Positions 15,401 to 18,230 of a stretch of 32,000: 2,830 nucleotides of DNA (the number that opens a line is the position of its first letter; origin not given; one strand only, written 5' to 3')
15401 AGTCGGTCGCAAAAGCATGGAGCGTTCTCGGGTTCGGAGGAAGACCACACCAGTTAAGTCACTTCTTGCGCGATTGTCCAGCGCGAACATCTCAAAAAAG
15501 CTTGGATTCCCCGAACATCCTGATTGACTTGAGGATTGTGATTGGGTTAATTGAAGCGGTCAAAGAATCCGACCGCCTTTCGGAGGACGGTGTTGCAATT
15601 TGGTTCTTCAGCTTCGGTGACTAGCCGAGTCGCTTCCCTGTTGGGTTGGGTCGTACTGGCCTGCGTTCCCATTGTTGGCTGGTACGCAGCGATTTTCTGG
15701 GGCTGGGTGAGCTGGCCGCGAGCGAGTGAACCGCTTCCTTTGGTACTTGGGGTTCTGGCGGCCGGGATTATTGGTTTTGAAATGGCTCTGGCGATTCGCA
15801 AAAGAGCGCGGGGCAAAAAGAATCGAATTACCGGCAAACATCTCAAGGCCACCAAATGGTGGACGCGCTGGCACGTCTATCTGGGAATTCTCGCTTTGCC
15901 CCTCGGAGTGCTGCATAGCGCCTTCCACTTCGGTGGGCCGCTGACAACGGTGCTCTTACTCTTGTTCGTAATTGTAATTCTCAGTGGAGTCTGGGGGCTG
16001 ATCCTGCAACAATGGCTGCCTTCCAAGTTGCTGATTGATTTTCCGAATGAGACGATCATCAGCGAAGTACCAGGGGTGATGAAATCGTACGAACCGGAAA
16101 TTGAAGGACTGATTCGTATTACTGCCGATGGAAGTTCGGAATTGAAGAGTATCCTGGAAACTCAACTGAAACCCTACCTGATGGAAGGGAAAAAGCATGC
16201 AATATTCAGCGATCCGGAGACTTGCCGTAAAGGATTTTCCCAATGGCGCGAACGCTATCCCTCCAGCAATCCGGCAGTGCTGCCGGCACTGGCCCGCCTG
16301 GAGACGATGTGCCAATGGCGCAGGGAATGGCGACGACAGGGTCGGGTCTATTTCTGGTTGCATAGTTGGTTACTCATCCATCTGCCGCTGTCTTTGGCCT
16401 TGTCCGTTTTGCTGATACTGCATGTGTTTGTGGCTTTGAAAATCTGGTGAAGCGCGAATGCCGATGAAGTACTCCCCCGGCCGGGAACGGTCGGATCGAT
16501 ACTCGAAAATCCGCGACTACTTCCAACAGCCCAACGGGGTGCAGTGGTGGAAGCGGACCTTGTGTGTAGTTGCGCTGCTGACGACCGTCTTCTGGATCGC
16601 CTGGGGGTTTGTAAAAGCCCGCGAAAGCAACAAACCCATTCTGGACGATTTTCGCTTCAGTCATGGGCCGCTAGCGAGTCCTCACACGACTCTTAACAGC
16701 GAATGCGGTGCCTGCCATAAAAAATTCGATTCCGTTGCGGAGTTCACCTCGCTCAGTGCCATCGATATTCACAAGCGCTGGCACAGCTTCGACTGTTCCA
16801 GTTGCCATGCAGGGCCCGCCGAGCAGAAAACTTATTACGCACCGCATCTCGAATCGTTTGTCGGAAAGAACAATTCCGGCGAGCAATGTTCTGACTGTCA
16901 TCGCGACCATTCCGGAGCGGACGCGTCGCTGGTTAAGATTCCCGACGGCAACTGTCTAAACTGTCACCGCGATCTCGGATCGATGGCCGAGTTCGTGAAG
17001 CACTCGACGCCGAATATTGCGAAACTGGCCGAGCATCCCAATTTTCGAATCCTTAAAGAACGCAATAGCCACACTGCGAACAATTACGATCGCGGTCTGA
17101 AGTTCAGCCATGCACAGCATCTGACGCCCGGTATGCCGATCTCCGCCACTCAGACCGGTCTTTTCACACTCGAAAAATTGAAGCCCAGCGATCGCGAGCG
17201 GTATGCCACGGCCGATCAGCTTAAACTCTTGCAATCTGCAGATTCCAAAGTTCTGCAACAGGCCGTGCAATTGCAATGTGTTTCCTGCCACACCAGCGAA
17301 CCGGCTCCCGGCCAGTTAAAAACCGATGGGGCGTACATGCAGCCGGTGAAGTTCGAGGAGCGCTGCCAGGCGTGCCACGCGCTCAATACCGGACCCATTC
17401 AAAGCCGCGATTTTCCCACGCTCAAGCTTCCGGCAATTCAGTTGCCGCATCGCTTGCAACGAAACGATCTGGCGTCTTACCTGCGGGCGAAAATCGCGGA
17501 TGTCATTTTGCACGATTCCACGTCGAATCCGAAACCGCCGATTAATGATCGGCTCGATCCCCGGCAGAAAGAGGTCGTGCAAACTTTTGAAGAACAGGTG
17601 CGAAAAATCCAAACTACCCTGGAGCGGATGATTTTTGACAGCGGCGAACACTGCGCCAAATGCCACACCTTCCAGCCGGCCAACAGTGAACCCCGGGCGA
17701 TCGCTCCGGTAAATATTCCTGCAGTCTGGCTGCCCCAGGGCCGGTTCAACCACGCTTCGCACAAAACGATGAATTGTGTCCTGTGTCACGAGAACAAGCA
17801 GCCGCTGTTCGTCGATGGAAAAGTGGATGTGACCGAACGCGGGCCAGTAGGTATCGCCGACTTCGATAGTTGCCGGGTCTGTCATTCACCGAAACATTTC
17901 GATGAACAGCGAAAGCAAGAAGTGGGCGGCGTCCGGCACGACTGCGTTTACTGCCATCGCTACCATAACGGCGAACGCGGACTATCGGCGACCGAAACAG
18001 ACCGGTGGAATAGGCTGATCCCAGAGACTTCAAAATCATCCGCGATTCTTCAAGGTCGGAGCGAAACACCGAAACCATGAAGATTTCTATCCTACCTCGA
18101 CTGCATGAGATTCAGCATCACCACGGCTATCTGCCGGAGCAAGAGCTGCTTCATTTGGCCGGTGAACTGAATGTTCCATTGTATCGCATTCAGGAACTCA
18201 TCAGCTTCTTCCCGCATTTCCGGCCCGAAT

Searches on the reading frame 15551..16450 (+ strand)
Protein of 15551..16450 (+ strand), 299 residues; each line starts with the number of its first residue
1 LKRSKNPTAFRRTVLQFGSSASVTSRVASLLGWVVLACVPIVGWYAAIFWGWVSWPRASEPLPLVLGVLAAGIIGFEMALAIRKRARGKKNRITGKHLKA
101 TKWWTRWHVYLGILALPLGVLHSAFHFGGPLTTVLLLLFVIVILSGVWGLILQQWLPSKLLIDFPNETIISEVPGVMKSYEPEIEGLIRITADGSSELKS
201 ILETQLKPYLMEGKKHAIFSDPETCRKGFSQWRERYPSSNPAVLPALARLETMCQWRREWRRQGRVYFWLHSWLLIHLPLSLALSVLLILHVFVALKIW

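Call 5: search_protein_families(library=pfam, proteins=[window:15551-16450:+], max_evalue=0.001)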
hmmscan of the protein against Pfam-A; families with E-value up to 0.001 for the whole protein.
window:15551-16450:+ (299 aa): 1 family
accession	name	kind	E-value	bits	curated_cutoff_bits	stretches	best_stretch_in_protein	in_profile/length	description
PF14358.11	DUF4405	-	0.00026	21.9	26.7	0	65-127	7-66/66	Domain of unknown function (DUF4405)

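Call 40: search_protein_families(library=ncbifam, proteins=[window:15551-16450:+], max_evalue=0.01)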
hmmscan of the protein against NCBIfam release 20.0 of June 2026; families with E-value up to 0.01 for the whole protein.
window:15551-16450:+ (299 aa): 0 families

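Call 49: search_protein_families(library=pfam, proteins=[window:15551-16450:+], max_evalue=10)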
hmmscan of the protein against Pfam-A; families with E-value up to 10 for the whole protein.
window:15551-16450:+ (299 aa): 1 family
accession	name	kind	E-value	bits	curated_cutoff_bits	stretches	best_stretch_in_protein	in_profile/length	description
PF14358.11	DUF4405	-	0.00026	21.9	26.7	2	65-127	7-66/66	Domain of unknown function (DUF4405)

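Call 50: find_homologous_proteins(query=window:15551-16450:+, max_evalue=0.00001)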
Query window:15551-16450:+ (299 aa): 32 proteins with E <= 0.00001 among 8000 candidates.
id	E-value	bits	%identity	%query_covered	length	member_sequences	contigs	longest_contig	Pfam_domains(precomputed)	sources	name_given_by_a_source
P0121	1.6e-184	630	98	95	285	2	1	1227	-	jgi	-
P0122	9.5e-61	224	44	86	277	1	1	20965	-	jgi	jgi:hypothetical protein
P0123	5.9e-60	221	44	94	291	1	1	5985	-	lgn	-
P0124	1.2e-59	220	44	94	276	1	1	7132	-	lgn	-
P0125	3.6e-59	218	40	95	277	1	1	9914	-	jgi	jgi:hypothetical protein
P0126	1.6e-51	193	40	92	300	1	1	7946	-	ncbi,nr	ncbi:MAG: hypothetical protein K8T89_15275 [Planctomycetes bacterium]|nr:hypothetical protein [Planc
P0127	5.0e-51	192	40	88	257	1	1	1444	-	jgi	jgi:hypothetical protein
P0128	2.5e-49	186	41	85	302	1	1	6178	-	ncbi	-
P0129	2.1e-46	176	40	84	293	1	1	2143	-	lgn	-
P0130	2.6e-46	176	35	94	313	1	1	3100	-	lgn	-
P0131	2.0e-44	170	37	79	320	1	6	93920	-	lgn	-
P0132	4.5e-44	169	38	94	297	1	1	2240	-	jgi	jgi:hypothetical protein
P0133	1.9e-42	163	34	90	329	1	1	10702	-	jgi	jgi:hypothetical protein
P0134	2.1e-42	163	40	89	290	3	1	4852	-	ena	-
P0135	6.1e-42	162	38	94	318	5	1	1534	-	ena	-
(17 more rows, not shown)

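Call 59: predict_structure(alignment_id=A2)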
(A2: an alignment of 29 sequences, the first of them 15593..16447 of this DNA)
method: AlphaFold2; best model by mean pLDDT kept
length: 285 residues; sequences in the alignment: 29
mean_pLDDT: 88.9   pTM: 0.77
mean pLDDT of the five models: 88.9, 88.2, 87.0, 86.7, 86.3
residues with pLDDT >= 90: 167; 70-90: 103; 50-70: 14; < 50: 1
segments of 3 or more residues with pLDDT < 50: none
pLDDT, mean of each block of 10 residues (from residue 1): 70 91 92 94 85 90 83 73 80 89 88 80 93 91 89 88 96 93 94 95 92 95 84 97 94 92 94 90 80
secondary structure, 60 per line:
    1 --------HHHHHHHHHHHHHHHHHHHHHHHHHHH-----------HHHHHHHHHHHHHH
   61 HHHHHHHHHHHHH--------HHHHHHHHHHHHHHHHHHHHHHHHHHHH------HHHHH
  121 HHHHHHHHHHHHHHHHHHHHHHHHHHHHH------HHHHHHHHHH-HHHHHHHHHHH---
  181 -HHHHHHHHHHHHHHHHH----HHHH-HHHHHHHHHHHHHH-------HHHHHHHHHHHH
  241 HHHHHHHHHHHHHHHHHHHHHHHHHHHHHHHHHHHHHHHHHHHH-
elements in order: H9-35 H47-73 H82-109 H116-149 H156-165 H167-177 H182-198 H203-206 H208-221 H229-284

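Call 62: fold_search(model_id=the predicted structure, library=pdb)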
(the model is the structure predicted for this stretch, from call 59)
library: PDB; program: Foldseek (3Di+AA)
matches with E <= 10: 179; with E <= 0.001: 0
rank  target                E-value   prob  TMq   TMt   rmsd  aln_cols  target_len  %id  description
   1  7rtu_B                5.8e-01  0.08  0.13  0.12  30.9       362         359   13  Cryo-EM structure of a TTYH2 trans-dimer (released 2021-08-25)
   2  7p5m_A                6.7e-01  0.08  0.13  0.10  35.2       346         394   13  Cryo-EM structure of human TTYH2 in lipid nanodiscs (released 2021-08-11)
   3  5jgp                  8.0e-01  0.30  0.20  0.24  10.9       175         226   15  Crystal structure of the nitrate/nitrite sensor NarQ fragment bound with iodide ions (released 2017-05-31)
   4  5iji                  8.8e-01  0.33  0.20  0.24  11.2       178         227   15  Fragment of nitrate/nitrite sensor histidine kinase NarQ (WT) in symmetric holo state (released 2017-05-31)
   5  6yue                  1.1e+00  0.25  0.21  0.24  10.6       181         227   14  Fragment of nitrate/nitrite sensor histidine kinase NarQ (R50S variant) (released 2020-05-06)
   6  6xyn                  1.1e+00  0.20  0.19  0.26  10.7       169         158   14  Crystal structure of a proteolytic fragment of NarQ comprising sensor and TM domains (released 2020-03-04)
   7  6r05                  1.4e+00  0.13  0.20  0.17  20.0       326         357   11  T. CRUZI FPPS IN COMPLEX WITH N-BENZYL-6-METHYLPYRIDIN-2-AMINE (released 2020-04-01)
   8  4s0f_A                1.4e+00  0.08  0.17  0.10  27.4       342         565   11  Crystal structure of the peptidase-containing ABC transporter PCAT1 E648Q mutant complexed with ATPgS in an occluded c (released 2015-07-22)
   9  1zww_A                1.5e+00  0.16  0.18  0.23  23.2       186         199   10  Crystal structure of endophilin-A1 BAR domain (released 2005-08-02)
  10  5jef_A                1.5e+00  0.16  0.20  0.23  10.6       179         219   17  Fragment of nitrate/nitrite sensor histidine kinase NarQ (WT) in asymmetric holo state (released 2017-05-31)
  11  3o1i_A                1.5e+00  0.38  0.33  0.35  10.7       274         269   11  Crystal Structure of the TorS sensor domain - TorT complex in the absence of ligand (released 2011-12-21)
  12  1t8b_A                1.8e+00  0.14  0.20  0.26  18.6       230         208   10  Crystal structure of refolded PHOU-like protein (gi 2983430) from Aquifex aeolicus (released 2004-12-07)
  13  6si5                  1.9e+00  0.06  0.13  0.11  18.1       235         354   12  T. cruzi FPPS in complex with 1-methyl-5-(4,5,6,7-tetrahydrothieno[3,2-c]pyridine-5-carbonyl)pyridin-2(1H)-one (released 2020-08-26)
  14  2e90_A                2.0e+00  0.10  0.21  0.20  19.2       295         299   14  S. cerevisiae geranylgeranyl pyrophosphate synthase in complex with magnesium, pyrophosphate and FPP (released 2007-06-12)
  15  4bne_A                2.4e+00  0.05  0.14  0.14  27.5       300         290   11  Pacsin2 Interacts with Membranes and Actin-Filaments (released 2014-05-14)
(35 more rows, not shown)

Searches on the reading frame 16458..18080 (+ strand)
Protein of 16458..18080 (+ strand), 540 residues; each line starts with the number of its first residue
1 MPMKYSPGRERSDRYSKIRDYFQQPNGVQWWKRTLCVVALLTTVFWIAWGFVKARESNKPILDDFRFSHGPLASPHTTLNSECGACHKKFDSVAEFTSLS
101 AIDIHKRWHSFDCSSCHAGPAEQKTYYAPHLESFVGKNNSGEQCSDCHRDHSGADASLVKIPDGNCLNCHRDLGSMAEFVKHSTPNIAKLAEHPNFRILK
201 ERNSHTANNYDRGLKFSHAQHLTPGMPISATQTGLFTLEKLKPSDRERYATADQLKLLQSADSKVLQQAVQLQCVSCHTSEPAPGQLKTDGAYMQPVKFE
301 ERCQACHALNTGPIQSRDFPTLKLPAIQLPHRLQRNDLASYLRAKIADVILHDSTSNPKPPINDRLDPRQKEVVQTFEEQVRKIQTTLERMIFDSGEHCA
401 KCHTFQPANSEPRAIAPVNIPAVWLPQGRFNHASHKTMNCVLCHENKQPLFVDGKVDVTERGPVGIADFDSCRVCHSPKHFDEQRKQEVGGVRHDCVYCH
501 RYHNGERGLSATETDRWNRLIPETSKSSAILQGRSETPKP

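Call 5: search_protein_families(library=pfam, proteins=[window:16458-18080:+], max_evalue=0.001)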
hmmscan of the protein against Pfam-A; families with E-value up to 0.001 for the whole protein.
window:16458-18080:+ (540 aa): 5 families
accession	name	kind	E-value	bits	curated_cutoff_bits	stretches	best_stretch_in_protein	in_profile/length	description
PF14522.11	Cytochrome_C7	-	1.6e-14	53.9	24.8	1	268-308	10-49/67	Cytochrome c7 and related cytochrome c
PF14537.11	Cytochrom_c3_2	-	1.6e-10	41.7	25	0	139-188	4-51/79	Cytochrome c3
PF22113.1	Mtrc-MtrF_II-IV_dom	-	1.8e-08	34.5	30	0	390-479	75-166/176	Outer membrane cytochrome MtrC/MtrF-like, domains II/IV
PF02085.21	Cytochrom_CIII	-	1.2e-06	29.2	22.9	1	426-506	19-88/101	Class III cytochrome C family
PF09699.15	Paired_CXXCH_1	-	0.00037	20.6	20.6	0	141-172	6-38/41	Doubled CXXCH motif (Paired_CXXCH_1)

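Call 40: search_protein_families(library=ncbifam, proteins=[window:16458-18080:+], max_evalue=0.01)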
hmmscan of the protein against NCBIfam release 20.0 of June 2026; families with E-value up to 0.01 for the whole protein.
window:16458-18080:+ (540 aa): 5 families
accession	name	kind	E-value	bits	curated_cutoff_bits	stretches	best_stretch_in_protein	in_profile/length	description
TIGR03508.1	decahem_SO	subfamily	8.8e-06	25.4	192.2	1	81-183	118-210/258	DmsE family decaheme c-type cytochrome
NF045713.1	CxxCH_16_HmcA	equivalog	9.3e-06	24.5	400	1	78-221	172-303/541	sulfate respiration complex hexadecaheme cytochrome HmcA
NF008659.0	PRK11659.1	equivalog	8.1e-05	22.4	184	1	388-508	38-150/188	cytochrome c nitrite reductase pentaheme subunit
TIGR03146.1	cyt_nit_nrfB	equivalog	0.00018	21.8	166.6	0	392-509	7-125/145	cytochrome c nitrite reductase pentaheme subunit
TIGR01905.1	paired_CXXCH_1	subfamily_domain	0.0021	18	25.2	0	141-173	6-39/41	doubled CXXCH domain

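Call 68: search_solved_structures(query=window:16458-18077:+, max_evalue=1)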
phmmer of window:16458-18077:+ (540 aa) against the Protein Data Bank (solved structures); distinct sequences matched with E-value up to 1: 1.
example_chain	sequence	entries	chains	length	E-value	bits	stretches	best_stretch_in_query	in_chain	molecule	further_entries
8e5g_A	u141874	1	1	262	0.25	13.4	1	326-408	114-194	c-type cytochrome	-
